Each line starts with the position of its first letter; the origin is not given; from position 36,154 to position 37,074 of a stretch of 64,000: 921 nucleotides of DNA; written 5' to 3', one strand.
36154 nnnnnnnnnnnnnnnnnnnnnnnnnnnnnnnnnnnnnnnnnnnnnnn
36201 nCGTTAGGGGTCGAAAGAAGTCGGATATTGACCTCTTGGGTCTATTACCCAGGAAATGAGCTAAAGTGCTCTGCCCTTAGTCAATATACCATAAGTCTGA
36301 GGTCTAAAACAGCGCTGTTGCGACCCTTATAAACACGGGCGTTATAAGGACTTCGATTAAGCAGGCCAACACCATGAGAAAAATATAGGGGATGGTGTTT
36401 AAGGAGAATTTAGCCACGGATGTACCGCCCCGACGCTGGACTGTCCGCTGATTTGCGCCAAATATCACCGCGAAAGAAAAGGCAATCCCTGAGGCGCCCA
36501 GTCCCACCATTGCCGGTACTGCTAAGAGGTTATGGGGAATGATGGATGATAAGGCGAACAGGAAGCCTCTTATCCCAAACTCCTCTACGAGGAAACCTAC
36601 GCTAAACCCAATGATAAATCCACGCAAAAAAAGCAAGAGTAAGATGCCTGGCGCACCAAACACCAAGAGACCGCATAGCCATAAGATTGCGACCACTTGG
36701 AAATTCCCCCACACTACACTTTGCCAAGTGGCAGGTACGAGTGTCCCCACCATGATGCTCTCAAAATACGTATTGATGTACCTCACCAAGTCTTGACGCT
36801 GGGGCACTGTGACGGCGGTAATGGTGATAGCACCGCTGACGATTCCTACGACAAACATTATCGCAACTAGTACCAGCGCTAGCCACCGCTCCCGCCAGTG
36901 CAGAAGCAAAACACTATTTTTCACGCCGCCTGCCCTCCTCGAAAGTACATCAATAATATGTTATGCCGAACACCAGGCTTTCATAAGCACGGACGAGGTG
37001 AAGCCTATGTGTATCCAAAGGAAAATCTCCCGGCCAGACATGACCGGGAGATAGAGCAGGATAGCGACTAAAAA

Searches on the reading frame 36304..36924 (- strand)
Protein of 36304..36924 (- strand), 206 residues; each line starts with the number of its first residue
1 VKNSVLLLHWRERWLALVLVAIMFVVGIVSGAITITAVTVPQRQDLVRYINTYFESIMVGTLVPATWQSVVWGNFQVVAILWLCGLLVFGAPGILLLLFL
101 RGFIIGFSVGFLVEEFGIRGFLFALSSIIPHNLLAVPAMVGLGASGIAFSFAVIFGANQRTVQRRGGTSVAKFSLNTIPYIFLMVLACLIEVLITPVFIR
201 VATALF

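Call 30: search_protein_families(library=pfam, max_evalue=0.00001, proteins=[window:36304-36924:-])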
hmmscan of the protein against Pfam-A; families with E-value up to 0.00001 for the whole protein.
window:36304-36924:- (206 aa): 1 family
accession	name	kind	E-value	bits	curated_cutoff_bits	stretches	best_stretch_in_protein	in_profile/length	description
PF01944.22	SpoIIM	-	3.2e-24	86.2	26.9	1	21-196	2-163/163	Stage II sporulation protein M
